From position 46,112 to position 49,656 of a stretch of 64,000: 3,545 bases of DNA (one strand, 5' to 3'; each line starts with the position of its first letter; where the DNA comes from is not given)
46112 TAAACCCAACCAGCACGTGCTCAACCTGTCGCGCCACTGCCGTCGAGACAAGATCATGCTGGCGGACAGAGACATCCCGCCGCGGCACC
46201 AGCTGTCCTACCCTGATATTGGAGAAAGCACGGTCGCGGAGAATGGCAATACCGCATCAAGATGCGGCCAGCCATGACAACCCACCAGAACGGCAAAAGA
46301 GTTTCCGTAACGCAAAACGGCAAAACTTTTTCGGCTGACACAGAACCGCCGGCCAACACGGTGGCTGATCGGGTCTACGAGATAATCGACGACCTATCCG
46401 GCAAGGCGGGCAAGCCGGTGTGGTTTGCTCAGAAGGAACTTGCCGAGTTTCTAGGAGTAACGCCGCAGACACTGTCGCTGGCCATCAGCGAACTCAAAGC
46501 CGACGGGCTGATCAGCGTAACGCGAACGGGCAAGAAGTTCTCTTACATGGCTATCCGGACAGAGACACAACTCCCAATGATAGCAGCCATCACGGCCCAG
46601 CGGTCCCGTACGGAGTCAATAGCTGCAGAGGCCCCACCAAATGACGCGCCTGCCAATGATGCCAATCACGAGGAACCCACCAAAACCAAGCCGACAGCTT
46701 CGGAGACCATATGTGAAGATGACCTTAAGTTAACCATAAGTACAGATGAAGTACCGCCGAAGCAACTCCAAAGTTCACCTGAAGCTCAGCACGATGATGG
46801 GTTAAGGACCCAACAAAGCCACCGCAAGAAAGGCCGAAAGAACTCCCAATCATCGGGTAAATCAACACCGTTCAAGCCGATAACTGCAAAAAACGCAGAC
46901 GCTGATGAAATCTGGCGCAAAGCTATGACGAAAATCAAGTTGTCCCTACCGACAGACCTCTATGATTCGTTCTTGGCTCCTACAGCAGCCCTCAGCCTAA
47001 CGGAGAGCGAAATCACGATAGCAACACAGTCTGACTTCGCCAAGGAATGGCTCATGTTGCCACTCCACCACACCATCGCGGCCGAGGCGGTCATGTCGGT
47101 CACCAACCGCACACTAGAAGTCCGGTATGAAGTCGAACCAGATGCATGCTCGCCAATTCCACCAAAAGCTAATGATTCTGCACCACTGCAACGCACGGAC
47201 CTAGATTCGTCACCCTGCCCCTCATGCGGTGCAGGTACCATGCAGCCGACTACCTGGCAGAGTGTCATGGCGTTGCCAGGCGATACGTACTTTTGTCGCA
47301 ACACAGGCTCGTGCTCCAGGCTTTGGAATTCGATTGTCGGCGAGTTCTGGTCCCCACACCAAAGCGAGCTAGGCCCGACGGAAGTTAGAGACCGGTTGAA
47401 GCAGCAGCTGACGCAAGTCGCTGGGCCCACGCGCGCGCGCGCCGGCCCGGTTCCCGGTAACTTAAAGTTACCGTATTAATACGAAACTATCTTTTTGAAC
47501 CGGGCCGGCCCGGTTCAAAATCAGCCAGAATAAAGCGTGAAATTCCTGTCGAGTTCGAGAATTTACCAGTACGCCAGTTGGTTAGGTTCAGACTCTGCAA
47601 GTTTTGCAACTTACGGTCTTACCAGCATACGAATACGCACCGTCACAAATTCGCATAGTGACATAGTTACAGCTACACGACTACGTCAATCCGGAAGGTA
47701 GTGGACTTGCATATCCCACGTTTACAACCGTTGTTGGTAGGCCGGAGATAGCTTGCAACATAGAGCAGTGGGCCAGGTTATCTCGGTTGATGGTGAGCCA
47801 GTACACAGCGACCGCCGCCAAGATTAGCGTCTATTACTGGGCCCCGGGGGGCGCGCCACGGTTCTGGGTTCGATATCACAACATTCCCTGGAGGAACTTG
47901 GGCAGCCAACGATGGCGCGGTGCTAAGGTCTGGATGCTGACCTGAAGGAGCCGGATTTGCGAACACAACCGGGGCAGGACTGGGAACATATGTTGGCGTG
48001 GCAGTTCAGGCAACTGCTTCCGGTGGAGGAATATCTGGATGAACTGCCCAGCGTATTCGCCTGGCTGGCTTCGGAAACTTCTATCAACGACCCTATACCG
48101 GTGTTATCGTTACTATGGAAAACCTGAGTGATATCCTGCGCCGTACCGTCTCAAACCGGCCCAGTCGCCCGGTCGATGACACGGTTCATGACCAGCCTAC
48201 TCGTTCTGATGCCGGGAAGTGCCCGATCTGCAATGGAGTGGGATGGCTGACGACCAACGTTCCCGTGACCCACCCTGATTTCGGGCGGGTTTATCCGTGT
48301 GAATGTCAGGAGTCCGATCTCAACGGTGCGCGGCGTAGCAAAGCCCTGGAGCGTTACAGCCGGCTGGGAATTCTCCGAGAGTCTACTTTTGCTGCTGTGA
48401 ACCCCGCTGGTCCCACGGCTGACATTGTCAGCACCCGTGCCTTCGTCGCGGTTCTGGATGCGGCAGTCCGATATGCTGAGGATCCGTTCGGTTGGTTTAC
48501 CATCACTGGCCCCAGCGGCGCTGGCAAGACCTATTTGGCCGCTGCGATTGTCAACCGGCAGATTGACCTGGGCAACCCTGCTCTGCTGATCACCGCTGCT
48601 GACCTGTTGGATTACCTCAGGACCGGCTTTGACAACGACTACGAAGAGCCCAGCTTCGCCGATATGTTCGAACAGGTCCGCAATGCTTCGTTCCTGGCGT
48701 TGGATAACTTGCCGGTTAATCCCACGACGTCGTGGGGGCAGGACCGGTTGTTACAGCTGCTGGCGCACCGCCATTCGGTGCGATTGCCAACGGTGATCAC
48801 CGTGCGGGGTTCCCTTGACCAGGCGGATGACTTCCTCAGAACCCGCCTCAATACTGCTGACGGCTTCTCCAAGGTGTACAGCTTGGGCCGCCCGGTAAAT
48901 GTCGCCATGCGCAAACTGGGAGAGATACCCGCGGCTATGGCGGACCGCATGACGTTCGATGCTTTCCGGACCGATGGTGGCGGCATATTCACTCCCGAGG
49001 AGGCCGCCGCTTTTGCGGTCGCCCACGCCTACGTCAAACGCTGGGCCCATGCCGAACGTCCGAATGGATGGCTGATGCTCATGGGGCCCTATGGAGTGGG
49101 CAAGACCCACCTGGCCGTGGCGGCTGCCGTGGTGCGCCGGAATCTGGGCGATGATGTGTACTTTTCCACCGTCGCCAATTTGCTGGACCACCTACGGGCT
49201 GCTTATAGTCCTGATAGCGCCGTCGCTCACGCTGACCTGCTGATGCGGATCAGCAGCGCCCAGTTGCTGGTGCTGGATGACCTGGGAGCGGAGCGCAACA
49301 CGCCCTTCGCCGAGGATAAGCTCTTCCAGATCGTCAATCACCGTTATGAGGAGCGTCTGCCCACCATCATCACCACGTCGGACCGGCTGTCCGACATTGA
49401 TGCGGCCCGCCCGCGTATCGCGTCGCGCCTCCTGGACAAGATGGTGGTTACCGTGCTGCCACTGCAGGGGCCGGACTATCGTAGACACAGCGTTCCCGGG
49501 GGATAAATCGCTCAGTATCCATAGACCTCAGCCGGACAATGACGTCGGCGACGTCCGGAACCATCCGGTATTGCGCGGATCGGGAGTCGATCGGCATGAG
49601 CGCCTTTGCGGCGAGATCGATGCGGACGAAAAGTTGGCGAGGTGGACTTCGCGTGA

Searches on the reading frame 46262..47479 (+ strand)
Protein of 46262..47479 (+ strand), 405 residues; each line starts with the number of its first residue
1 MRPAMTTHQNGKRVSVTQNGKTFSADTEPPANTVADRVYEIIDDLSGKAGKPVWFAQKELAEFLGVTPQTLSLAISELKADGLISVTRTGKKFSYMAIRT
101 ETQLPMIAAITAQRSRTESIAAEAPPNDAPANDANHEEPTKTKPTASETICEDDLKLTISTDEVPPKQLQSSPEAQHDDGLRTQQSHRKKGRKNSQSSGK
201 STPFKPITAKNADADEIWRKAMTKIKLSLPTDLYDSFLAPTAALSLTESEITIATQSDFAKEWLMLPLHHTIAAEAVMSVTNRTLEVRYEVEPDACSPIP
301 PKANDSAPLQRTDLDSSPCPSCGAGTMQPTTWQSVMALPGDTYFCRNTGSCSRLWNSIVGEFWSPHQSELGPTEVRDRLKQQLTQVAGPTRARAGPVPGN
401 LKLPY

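Call 59: search_protein_families(library=pfam, proteins=[window:46262-47479:+], max_evalue=0.001)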
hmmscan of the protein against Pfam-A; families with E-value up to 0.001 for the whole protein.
window:46262-47479:+ (405 aa): 5 families
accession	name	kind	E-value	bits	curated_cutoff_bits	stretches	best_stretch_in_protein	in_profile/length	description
PF13545.12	HTH_Crp_2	-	7.1e-08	32.7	27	1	55-88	23-56/70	Crp-like helix-turn-helix domain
PF11638.13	DnaA_N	-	2.5e-07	30.8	24.6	1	216-265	2-52/65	DnaA N-terminal domain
PF12802.13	MarR_2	-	7.7e-05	23.2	27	1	56-89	22-55/61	MarR family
PF00392.27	GntR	-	0.00046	20.2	27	0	56-87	26-57/64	Bacterial regulatory proteins, gntR family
PF13412.12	HTH_24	-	0.00077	19.4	21.9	0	57-84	20-47/48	Winged helix-turn-helix DNA-binding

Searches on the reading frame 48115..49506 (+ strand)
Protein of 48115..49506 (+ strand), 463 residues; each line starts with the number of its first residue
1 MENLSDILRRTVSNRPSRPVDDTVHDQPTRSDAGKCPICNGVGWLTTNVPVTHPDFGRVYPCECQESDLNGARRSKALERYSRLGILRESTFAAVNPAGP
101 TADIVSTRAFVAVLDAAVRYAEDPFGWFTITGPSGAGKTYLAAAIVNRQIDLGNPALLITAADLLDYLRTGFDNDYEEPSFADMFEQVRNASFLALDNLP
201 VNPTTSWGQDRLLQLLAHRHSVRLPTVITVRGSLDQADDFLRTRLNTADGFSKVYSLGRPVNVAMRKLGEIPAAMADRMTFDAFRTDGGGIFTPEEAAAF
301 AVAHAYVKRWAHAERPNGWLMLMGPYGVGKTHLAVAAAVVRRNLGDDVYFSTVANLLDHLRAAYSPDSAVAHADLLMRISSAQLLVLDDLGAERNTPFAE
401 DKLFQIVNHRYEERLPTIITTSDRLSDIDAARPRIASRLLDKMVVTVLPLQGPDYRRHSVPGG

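Call 59: search_protein_families(library=pfam, proteins=[window:48115-49506:+], max_evalue=0.001)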
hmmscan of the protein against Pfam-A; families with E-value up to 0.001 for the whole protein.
window:48115-49506:+ (463 aa): 13 families
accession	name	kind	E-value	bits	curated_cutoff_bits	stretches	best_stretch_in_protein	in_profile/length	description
PF01695.23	IstB_IS21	-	1e-29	104.2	24.1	2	320-457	95-232/238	IstB-like ATP binding protein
PF00308.24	Bac_DnaA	-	3e-08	34.4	23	1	294-439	14-155/162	Bacterial DnaA ATPAse domain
PF13191.12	AAA_16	-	5.3e-08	34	32.6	0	313-427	21-104/167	AAA ATPase domain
PF00004.35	AAA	-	6.2e-07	30.4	21.2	0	130-168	3-39/131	ATPase family associated with various cellular activities (AAA)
PF20720.3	nSTAND3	-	5.1e-06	26.7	27.2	0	128-154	20-46/155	Novel STAND NTPase 3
PF13401.12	AAA_22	-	1.9e-05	25.4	27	0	129-188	9-75/130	AAA domain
PF02562.22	PhoH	-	3.4e-05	23.9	27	0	320-339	22-41/205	PhoH-like protein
PF01637.24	ATPase_2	-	3.6e-05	24.1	33.2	0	307-354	11-57/225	ATPase domain predominantly from Archaea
PF24883.2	NPHP3_N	-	4e-05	24.3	24.8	0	304-336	9-41/164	Nephrocystin 3, N-terminal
PF13238.12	AAA_18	-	0.00022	22.1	29.4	0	130-177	3-44/128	AAA domain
PF13173.12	AAA_14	-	0.00052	20.5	27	0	128-197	5-69/129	AAA domain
PF13604.12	AAA_30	-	0.00075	19.7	27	0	117-148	10-41/191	AAA domain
PF00931.28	NB-ARC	-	0.00086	19.1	23.5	0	122-149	15-42/248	NB-ARC domain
